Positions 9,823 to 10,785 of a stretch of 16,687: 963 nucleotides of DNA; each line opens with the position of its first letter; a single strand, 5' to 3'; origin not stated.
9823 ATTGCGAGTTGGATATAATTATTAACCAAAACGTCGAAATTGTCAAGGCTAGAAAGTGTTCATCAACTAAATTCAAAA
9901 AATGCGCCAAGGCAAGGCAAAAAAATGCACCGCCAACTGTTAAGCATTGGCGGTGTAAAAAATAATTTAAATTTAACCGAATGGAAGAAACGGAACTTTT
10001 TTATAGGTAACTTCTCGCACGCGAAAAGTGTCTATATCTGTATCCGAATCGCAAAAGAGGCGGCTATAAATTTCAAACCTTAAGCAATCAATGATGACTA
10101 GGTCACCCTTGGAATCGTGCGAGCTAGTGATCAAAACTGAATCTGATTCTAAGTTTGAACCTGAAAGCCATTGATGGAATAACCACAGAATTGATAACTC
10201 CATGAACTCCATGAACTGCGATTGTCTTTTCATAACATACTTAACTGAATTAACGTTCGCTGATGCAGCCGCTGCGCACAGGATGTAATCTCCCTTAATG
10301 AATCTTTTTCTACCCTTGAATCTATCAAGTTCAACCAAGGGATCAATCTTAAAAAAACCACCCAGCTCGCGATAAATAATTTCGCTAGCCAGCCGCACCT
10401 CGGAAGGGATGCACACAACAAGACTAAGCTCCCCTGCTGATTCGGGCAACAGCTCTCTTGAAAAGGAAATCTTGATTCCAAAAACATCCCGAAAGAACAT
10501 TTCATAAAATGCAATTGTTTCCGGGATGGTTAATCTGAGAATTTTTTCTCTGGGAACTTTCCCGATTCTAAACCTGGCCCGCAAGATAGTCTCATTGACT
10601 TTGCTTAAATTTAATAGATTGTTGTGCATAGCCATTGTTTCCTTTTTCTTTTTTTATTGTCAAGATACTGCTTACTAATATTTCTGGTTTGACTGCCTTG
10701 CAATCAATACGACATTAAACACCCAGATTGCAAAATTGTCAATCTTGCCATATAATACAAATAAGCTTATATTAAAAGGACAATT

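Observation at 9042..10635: Tandem pair of divergent paralogs of unknown family, each an independent transcription unit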

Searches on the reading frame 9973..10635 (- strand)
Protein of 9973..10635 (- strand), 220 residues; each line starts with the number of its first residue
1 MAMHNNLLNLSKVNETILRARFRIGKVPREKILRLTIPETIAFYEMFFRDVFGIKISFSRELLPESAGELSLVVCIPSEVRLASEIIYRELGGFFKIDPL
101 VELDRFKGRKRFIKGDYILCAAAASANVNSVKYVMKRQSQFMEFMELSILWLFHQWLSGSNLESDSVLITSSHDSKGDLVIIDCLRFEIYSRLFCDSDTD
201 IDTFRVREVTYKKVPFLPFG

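Call 5: search_protein_families(library=pfam, proteins=[window:9973-10635:-], max_evalue=10)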
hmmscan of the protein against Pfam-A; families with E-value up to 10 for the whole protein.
window:9973-10635:- (220 aa): 0 families

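Call 6: search_protein_families(library=ncbifam, proteins=[window:9973-10635:-], max_evalue=10)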
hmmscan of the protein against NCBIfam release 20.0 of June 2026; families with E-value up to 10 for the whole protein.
window:9973-10635:- (220 aa): 0 families

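Call 7: search_protein_families(library=phrogs, proteins=[window:9973-10635:-], max_evalue=1)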
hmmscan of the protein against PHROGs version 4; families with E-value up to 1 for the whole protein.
window:9973-10635:- (220 aa): 1 family
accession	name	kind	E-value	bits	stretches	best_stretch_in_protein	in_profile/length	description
phrog_12652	-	unknown function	0.27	12.4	1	171-205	49-83/90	-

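Call 8: search_protein_families(library=padloc, proteins=[window:9973-10635:-], max_evalue=1)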
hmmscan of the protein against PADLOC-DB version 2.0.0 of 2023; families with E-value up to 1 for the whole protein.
window:9973-10635:- (220 aa): 0 families

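Call 13: find_homologous_proteins(query=window:9973-10635:-, max_evalue=0.01)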
Query window:9973-10635:- (220 aa): 1 proteins with E <= 0.01 among 349 candidates.
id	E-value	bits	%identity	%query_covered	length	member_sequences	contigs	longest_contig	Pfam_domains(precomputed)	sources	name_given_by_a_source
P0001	5.0e-139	479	99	100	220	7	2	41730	-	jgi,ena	jgi:hypothetical protein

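Call 15: find_encoding_contigs(protein=P0001, flank=10000, max_places=10)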
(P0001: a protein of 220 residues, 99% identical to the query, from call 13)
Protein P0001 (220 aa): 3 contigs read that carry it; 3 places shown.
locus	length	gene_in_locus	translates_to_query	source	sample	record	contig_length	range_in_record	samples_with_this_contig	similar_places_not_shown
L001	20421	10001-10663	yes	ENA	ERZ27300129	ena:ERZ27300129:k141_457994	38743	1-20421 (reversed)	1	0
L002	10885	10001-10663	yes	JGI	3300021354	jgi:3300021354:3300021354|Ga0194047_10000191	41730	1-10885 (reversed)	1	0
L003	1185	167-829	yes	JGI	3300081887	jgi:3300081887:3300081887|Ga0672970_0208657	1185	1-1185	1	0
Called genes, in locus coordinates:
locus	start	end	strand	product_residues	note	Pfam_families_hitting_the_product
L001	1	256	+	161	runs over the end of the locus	PF00186:DHFR_1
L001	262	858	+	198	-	PF02223:Thymidylate_kin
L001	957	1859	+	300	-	-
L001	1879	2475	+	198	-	-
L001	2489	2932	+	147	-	PF05014:Nuc_deoxyrib_tr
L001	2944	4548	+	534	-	PF02934:GatB_N, PF02637:GatB_Yqey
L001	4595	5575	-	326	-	PF01745:IPT, PF01715:IPPT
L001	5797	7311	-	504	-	PF00919:UPF0004, PF04055:Radical_SAM, PF01938:TRAM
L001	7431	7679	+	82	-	-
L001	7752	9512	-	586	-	PF07973:tRNA_SAD, PF00587:tRNA-synt_2b, PF03129:HGTP_anticodon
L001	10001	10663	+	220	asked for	-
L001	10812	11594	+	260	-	-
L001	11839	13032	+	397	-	-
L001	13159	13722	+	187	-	PF20803:PaaX_M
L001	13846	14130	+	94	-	-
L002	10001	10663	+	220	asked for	-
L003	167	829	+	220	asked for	-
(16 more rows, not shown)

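Call 18: search_solved_structures(query=A1, max_evalue=10)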
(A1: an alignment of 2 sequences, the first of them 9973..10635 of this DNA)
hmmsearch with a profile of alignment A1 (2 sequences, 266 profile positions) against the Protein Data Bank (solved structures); distinct sequences matched with E-value up to 10: 0.

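Call 26: search_protein_representatives(alignment_id=A1)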
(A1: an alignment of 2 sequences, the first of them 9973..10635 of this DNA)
Query: 2 sequences, 266 profile positions. Proteins with E-value up to 0.001 (for the whole library): 21; up to 1e-10: 12; up to 1e-30: 2. The best 21 are listed.
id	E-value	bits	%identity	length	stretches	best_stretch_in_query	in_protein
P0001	7.8e-107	373.1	-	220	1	1-266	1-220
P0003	4.3e-48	180.5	-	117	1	2-100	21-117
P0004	5.6e-22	94.9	-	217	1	25-258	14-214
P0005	7.6e-22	94.4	-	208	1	25-208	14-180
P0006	2.4e-20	89.5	-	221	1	25-208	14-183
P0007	3.6e-20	88.9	-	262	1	18-235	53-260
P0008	3.9e-18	82.3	-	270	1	25-235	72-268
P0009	1.3e-17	80.6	-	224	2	111-208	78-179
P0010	1.0e-15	74.3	-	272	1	17-213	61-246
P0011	3.1e-15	72.8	-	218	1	26-234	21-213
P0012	1.1e-13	67.7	-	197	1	35-222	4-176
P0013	4.3e-11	59.2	-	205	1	25-214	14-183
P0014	4.2e-10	55.9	-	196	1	41-196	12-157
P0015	6.5e-10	55.3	-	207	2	154-235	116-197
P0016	7.3e-10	55.2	-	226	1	13-197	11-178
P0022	7.7e-04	35.4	-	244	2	142-196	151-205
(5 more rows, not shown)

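Call 29: search_solved_structures(query=A2, max_evalue=10, show_alignments=2)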
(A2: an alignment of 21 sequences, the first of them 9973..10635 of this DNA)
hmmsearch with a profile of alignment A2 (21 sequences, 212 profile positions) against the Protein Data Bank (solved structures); distinct sequences matched with E-value up to 10: 3.
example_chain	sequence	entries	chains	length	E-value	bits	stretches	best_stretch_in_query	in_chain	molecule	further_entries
3fyc_A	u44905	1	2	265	0.09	15.4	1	5-44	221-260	Probable dimethyladenosine transferase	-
3fyd_A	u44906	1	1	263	0.092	15.4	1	5-44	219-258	Probable dimethyladenosine transferase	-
3grr_A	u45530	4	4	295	0.11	15.1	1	5-44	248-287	Dimethyladenosine transferase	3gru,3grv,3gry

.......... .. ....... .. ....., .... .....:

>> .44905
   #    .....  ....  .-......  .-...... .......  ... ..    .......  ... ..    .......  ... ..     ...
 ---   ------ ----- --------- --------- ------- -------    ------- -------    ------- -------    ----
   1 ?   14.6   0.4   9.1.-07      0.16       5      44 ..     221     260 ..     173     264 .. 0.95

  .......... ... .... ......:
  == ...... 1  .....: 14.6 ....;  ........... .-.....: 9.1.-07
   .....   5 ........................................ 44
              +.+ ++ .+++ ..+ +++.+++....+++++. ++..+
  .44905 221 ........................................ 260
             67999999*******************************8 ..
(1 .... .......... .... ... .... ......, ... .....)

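Call 30: search_protein_families(library=pfam, alignment_id=A2, max_evalue=1)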
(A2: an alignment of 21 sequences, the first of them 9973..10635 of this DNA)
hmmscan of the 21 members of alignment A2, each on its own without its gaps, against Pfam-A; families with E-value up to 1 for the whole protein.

A. member 1, window:9973-10635:- (220 aa): 0 families

B. families by the number of members that match (of 21 scanned): 9 families
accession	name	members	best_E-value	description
PF12162.13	STAT1_TAZ2bind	1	0.012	STAT1 TAZ2 binding domain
PF06518.16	DUF1104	1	0.049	Protein of unknown function (DUF1104)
PF03048.19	Herpes_UL92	1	0.069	UL92 family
PF21043.3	Rv3651-like_C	1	0.098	Rv3651-like, C-terminal domain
PF12578.13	3-PAP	1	0.099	Myotubularin-associated protein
PF10669.14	Phage_Gp23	1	0.14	Protein gp23 (Bacteriophage A118)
PF00784.22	MyTH4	1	0.15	MyTH4 domain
PF20658.2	MSG_insertion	1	0.16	Malate synthase G, alpha-beta insertion domain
PF11978.13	MVP_shoulder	1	0.16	Shoulder domain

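Call 31: find_homologous_proteins(query=A2, max_evalue=0.001)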
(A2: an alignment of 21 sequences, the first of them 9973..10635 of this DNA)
Query A2 (21 sequences) (220 aa, profile of the alignment): 201 proteins with E <= 0.001 among 8000 candidates; the best 120 are listed.
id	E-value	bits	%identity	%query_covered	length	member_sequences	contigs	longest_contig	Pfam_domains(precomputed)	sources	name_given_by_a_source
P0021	3.4e-67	244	34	13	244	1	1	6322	-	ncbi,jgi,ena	-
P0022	3.4e-57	211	20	65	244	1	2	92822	-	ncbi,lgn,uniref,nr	ncbi:MAG: hypothetical protein HY220_03355 [Candidatus Sungbacteria bacterium]|uniref:Uncharacterize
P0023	6.7e-57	210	24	66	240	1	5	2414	-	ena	-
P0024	3.7e-55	205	23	79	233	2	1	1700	-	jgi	-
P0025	5.8e-55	204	31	19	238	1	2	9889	-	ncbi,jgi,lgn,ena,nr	ncbi:MAG TPA: hypothetical protein ENN28_03775 [Candidatus Uhrbacteria bacterium]|nr:hypothetical pr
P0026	5.1e-54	201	22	77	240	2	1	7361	-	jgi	-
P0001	5.3e-54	201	99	100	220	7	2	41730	-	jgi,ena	jgi:hypothetical protein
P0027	5.6e-53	198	31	16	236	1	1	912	-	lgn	-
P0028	5.6e-53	198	37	20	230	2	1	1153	-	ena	-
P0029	4.8e-52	194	38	11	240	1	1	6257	-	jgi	-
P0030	8.2e-52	194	30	30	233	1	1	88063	-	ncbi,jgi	-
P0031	8.8e-52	194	26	15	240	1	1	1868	-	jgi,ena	-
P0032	2.4e-51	192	46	13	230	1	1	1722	-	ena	-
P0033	2.0e-50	189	21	66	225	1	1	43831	-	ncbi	-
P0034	2.2e-50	189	37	12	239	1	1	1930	-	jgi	jgi:hypothetical protein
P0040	1.9e-48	183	37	19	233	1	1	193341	-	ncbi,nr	ncbi:MAG: hypothetical protein PHC97_01025 [Patescibacteria group bacterium]|nr:hypothetical protein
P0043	5.1e-48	181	27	26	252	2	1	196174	-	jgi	jgi:hypothetical protein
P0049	8.0e-46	174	-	-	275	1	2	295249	-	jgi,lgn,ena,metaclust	metaclust:\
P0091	5.6e-38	148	-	-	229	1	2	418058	-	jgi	-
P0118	3.9e-35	139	23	74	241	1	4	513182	-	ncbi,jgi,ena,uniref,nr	ncbi:MAG: hypothetical protein COU29_02230 [Candidatus Magasanikbacteria bacterium CG10_big_fil_rev_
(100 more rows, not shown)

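Call 34: search_solved_structures(query=A3, max_evalue=10, show_alignments=3)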
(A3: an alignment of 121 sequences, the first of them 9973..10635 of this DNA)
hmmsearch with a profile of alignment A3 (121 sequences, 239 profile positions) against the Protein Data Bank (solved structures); distinct sequences matched with E-value up to 10: 1.
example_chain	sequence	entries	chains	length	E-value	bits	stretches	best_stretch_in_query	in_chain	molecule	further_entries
3r4q_A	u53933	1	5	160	0.14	14.9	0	56-79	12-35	Lactoylglutathione lyase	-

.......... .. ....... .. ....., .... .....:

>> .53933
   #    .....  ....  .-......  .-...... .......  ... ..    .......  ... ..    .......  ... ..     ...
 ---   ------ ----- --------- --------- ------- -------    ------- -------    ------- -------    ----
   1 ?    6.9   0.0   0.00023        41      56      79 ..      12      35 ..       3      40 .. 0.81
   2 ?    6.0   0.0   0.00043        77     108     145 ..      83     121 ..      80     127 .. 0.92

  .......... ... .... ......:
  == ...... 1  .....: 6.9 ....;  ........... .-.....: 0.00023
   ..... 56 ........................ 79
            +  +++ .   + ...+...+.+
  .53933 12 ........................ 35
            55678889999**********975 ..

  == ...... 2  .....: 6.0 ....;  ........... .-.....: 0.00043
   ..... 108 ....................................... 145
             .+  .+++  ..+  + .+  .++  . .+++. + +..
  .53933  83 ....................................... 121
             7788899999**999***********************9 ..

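Call 35: find_encoding_contigs(protein=P0118, flank=8000, max_places=2)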
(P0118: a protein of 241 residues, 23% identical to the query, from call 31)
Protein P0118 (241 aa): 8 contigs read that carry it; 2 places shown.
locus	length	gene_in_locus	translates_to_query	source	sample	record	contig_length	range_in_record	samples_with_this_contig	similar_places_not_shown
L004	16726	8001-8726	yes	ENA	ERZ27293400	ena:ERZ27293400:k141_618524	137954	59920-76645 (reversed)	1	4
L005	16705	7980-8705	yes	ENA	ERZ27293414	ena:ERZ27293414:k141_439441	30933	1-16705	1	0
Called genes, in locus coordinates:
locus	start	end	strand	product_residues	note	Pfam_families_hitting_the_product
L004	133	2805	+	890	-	PF02739:5_3_exonuc_N, PF01367:5_3_exonuc, PF22619:DNA_polI_exo1, PF00476:DNA_pol_A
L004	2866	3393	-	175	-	-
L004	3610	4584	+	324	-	PF06144:DNA_pol3_delta, PF21694:DNA_pol3_delta_C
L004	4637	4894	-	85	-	-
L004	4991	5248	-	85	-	PF01649:Ribosomal_S20p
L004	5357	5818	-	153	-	PF08211:dCMP_cyt_deam_2, PF00383:dCMP_cyt_deam_1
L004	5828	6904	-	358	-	PF02646:RmuC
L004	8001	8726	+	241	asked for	-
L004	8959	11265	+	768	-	PF13428:TPR_14 (faint), PF00515:TPR_1 (faint), PF07719:TPR_2 (faint), PF13176:TPR_7 (faint), PF21033:RMD1-3 (faint), PF13414:TPR_11 (weak), PF13424:TPR_12 (weak), PF13432:TPR_16 (weak), +4 more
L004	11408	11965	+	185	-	-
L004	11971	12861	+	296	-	-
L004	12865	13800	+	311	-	-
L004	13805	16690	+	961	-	PF22904:NOMO1-like_2nd (faint), PF08400:phage_tail_N (faint), PF13620:CarboxypepD_reg, PF13715:CarbopepD_reg_2 (faint), PF17210:SdrD_B (faint), PF13620:CarboxypepD_reg (weak)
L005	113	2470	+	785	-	PF02739:5_3_exonuc_N, PF01367:5_3_exonuc, PF22619:DNA_polI_exo1, PF00476:DNA_pol_A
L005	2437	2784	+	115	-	PF00476:DNA_pol_A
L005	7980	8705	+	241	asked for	-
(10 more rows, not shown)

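Call 36: find_encoding_contigs(protein=P0091, flank=6000, max_places=1)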
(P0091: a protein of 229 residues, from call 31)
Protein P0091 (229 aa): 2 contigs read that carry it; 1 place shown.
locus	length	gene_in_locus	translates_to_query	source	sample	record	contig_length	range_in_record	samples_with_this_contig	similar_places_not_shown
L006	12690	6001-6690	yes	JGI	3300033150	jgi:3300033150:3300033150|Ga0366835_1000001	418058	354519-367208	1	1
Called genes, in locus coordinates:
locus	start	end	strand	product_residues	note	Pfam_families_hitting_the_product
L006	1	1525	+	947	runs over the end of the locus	PF00521:DNA_topoisoIV, PF03989:DNA_gyraseA_C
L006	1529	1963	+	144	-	-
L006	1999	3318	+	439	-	PF23459:S1_RRP5 (faint), PF00575:S1, PF12826:HHH_2 (faint), PF00575:S1, PF03118:RNA_pol_A_CTD (weak), PF14520:HHH_5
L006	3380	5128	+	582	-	PF04760:IF2_N, PF03193:RsgA_GTPase (faint), PF00009:GTP_EFTU, PF00071:Ras (weak), PF01926:MMR_HSR1, PF10662:PduV-EutP (faint), PF22042:EF-G_D2, PF11987:IF-2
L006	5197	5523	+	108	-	PF02033:RBFA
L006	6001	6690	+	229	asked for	-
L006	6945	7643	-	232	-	PF22935:RM44_endonuclase (faint), PF14622:Ribonucleas_3_3, PF00636:Ribonuclease_3, PF00035:dsrm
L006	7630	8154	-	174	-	PF01029:NusB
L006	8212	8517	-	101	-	PF01783:Ribosomal_L32p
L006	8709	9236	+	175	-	PF00886:Ribosomal_S16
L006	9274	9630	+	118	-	PF13083:KH_KhpA-B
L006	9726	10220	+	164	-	PF20803:PaaX_M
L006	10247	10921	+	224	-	PF01746:tRNA_m1G_MT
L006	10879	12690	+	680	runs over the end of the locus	PF00270:DEAD (faint), PF04851:ResIII, PF17757:UvrB_inter, PF27431:UvrB_3rd, PF00271:Helicase_C, PF12344:UvrB, PF02151:UVR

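Call 37: find_encoding_contigs(protein=P0049, flank=6000, max_places=1)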
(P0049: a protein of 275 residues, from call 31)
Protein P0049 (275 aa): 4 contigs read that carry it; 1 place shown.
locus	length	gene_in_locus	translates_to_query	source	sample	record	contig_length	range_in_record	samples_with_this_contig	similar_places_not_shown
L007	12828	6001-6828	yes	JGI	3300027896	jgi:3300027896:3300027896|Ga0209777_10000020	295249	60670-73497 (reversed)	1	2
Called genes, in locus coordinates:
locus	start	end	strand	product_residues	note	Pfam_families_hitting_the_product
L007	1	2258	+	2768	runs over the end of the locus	-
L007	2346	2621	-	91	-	PF05258:DciA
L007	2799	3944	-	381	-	PF00712:DNA_pol3_beta, PF02767:DNA_pol3_beta_2, PF02768:DNA_pol3_beta_3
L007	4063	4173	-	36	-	-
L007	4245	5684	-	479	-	PF11638:DnaA_N, PF00308:Bac_DnaA, PF00004:AAA, PF01637:ATPase_2 (faint), PF01695:IstB_IS21, PF08299:Bac_DnaA_C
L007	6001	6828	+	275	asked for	-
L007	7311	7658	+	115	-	PF00825:Ribonuclease_P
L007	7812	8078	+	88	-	PF01809:YidD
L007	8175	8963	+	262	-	PF02096:60KD_IMP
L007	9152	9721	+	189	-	PF00891:Methyltransf_2 (weak), PF13847:Methyltransf_31, PF13649:Methyltransf_25 (weak)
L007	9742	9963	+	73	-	-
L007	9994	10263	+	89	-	PF01649:Ribosomal_S20p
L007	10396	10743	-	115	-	PF18895:T4SS_pilin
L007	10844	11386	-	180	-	PF18895:T4SS_pilin (weak)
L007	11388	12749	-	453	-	PF01547:SBP_bac_1, PF13416:SBP_bac_8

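Call 38: find_encoding_contigs(protein=P0040, flank=6000, max_places=1)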
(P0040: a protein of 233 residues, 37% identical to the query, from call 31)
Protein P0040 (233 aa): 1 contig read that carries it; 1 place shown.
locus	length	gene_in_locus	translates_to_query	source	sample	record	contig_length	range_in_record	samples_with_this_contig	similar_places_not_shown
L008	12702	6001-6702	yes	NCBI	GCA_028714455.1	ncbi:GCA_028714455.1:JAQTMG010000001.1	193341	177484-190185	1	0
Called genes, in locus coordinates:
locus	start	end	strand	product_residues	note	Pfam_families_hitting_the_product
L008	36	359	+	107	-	PF00085:Thioredoxin, PF13098:Thioredoxin_2 (weak), PF13905:Thioredoxin_8 (faint)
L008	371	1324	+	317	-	PF00890:FAD_binding_2 (weak), PF07992:Pyr_redox_2, PF12831:FAD_oxidored (weak), PF13738:Pyr_redox_3, PF00070:Pyr_redox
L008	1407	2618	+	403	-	PF00155:Aminotran_1_2, PF00266:Aminotran_5 (faint), PF01041:DegT_DnrJ_EryC1, PF01053:Cys_Met_Meta_PP (weak)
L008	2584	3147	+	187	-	PF01066:CDP-OH_P_transf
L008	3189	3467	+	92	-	-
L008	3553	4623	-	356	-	PF08501:Shikimate_dh_N, PF01488:Shikimate_DH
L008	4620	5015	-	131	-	-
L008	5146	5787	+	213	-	-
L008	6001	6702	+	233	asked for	-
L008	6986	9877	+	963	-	PF00133:tRNA-synt_1, PF09334:tRNA-synt_1g, PF13603:tRNA-synt_1_2, PF00133:tRNA-synt_1, PF08264:Anticodon_1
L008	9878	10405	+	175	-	PF00156:Pribosyltran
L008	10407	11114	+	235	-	PF00535:Glycos_transf_2, PF13641:Glyco_tranf_2_3 (weak)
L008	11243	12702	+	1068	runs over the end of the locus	-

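Call 39: find_encoding_contigs(protein=P0043, flank=6000, max_places=1)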
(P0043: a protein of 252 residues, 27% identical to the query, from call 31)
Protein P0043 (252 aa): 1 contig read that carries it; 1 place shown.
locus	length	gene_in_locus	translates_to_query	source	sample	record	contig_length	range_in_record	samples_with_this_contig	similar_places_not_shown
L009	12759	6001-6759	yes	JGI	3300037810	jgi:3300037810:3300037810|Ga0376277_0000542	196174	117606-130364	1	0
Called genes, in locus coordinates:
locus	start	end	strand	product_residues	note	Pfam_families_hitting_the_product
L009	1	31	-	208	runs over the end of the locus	-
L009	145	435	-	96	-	-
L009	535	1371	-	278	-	PF00702:Hydrolase, PF13419:HAD_2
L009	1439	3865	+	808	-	PF00690:Cation_ATPase_N, PF00122:E1-E2_ATPase, PF00702:Hydrolase, PF13246:Cation_ATPase, PF12710:HAD (weak), PF08282:Hydrolase_3 (weak), PF00689:Cation_ATPase_C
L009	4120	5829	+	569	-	PF03485:Arg_tRNA_synt_N, PF00750:tRNA-synt_1d, PF05746:DALR_1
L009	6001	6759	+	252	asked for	-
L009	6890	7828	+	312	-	PF04389:Peptidase_M28 (faint)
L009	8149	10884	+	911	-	PF01551:Peptidase_M23 (weak), PF25275:Golvesin_C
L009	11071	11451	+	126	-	PF05635:23S_rRNA_IVP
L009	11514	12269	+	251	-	-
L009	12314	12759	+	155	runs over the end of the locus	-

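Call 40: predict_structure(alignment_id=A3)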
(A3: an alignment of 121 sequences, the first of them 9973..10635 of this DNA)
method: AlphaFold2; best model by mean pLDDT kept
length: 220 residues; sequences in the alignment: 121
mean_pLDDT: 70.2   pTM: 0.69
mean pLDDT of the five models: 70.2, 67.0, 66.5, 66.1, 64.2
residues with pLDDT >= 90: 10; 70-90: 99; 50-70: 90; < 50: 21
segments of 3 or more residues with pLDDT < 50: 1-8, 216-220
pLDDT, mean of each block of 10 residues (from residue 1): 45 66 62 84 91 89 74 81 80 73 53 61 57 77 85 87 71 67 60 57 70 54
secondary structure, 60 per line:
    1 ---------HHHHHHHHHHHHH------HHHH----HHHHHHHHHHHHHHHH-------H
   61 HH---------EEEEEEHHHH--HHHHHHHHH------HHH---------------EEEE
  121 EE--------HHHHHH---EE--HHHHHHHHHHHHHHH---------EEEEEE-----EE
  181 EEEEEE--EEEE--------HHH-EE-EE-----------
elements in order: H10-22 H29-32 H37-52 E72-77 H78-81 H84-92 E117-122 H131-136 H144-158 E168-173 E179-186 E189-192

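Call 49: predict_structure(alignment_id=A4)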
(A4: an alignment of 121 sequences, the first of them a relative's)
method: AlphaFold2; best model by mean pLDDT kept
length: 244 residues; sequences in the alignment: 121
mean_pLDDT: 88.1   pTM: 0.78
mean pLDDT of the five models: 88.1, 87.2, 87.2, 87.1, 86.3
residues with pLDDT >= 90: 178; 70-90: 22; 50-70: 37; < 50: 7
segments of 3 or more residues with pLDDT < 50: 1-3
pLDDT, mean of each block of 10 residues (from residue 1): 48 52 57 73 77 67 77 98 97 96 98 99 98 98 98 96 98 99 98 96 97 98 98 98 97
secondary structure, 60 per line:
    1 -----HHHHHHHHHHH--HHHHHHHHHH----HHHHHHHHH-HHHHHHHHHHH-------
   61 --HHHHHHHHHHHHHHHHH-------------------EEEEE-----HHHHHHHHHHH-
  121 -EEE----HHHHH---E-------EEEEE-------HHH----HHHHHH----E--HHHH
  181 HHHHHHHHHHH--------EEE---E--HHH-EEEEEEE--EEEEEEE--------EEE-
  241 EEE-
elements in order: H6-16 H19-28 H33-41 H43-53 H63-79 E99-103 H109-119 E122-124 H129-133 E145-149 H164-169 H177-191 E200-202 E213-219 E222-228 E237-239 E241-243

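Call 57: find_encoding_contigs(protein=P0007, flank=6000, max_places=3)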
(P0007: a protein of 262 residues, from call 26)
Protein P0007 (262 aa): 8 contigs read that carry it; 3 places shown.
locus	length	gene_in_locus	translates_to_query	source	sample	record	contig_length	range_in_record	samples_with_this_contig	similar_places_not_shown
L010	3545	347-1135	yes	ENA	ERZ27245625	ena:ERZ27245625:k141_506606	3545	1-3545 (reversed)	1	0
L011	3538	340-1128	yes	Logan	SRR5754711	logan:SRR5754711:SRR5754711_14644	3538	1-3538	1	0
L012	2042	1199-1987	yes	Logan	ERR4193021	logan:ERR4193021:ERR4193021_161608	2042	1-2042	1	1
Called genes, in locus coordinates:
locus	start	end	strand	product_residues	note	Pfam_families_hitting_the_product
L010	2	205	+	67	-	?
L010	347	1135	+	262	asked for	-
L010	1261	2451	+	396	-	-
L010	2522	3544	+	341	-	?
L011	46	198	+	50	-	-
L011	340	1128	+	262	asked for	-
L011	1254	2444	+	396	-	-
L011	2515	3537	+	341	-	?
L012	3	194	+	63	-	?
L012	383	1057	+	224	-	-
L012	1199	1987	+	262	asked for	-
